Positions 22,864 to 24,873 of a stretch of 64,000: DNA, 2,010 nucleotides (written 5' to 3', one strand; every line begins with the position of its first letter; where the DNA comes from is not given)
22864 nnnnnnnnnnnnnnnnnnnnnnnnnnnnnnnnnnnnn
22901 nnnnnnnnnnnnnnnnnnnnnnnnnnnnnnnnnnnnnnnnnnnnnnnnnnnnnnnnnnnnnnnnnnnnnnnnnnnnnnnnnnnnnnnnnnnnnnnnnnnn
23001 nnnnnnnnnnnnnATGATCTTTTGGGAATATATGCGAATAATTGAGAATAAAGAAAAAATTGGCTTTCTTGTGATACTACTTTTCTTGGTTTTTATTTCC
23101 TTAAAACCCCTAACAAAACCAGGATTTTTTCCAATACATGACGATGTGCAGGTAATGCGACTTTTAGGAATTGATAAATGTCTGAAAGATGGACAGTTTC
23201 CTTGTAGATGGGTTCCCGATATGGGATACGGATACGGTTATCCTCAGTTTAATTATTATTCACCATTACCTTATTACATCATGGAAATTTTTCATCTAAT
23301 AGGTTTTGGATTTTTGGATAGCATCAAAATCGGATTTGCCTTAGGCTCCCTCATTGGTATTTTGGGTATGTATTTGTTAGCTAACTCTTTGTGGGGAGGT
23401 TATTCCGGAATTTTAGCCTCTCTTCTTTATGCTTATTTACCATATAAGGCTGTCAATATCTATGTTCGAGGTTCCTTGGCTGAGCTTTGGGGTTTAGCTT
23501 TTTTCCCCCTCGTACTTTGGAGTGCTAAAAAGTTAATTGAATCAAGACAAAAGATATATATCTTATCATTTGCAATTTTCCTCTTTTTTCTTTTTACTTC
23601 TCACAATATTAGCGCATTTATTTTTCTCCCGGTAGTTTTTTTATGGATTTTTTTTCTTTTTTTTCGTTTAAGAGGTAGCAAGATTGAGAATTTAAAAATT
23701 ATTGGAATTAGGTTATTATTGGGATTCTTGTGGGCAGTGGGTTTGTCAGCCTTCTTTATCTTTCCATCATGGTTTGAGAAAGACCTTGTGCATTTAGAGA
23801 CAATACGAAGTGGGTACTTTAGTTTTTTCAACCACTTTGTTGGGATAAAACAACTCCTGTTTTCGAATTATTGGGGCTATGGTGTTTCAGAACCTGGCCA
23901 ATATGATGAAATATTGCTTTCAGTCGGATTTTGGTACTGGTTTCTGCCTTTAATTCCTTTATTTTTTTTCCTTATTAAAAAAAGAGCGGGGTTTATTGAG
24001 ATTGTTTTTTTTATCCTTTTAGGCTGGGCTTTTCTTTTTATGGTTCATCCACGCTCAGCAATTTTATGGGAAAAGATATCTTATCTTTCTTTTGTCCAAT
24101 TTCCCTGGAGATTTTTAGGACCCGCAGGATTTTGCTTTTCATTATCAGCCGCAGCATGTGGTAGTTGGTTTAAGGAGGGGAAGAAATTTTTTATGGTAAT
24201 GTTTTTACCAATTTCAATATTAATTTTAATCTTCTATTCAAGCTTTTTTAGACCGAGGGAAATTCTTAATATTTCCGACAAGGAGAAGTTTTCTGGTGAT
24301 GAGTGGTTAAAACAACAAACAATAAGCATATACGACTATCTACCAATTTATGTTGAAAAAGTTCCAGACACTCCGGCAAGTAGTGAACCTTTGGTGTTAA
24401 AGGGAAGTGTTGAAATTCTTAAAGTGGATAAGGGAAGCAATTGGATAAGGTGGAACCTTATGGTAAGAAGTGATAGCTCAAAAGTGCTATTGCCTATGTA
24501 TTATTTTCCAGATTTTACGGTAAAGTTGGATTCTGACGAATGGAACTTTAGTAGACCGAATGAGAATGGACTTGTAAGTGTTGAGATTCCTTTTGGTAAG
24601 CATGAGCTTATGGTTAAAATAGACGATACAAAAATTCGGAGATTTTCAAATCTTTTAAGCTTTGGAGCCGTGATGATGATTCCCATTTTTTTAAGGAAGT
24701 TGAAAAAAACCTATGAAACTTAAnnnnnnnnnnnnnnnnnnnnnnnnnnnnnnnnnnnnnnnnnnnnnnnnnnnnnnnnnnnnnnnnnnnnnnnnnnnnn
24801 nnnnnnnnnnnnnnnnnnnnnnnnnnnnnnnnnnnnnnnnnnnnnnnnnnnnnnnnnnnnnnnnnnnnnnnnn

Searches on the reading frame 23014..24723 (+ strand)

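Call 4: search_protein_families(library=pfam, proteins=[window:23014-24723:+], max_evalue=0.01)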
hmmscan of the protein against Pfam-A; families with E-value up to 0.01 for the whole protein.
window:23014-24723:+ (569 aa): 1 family
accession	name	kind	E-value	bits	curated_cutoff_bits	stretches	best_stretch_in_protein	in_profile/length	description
PF10131.15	PTPS_related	-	0.00022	20.3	26.4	1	79-253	1-169/621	6-pyruvoyl-tetrahydropterin synthase related domain; membrane protein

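Call 6: search_protein_families(library=ncbifam, proteins=[window:23014-24723:+], max_evalue=0.001)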
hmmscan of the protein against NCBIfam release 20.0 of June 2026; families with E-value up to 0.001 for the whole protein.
window:23014-24723:+ (569 aa): 0 families
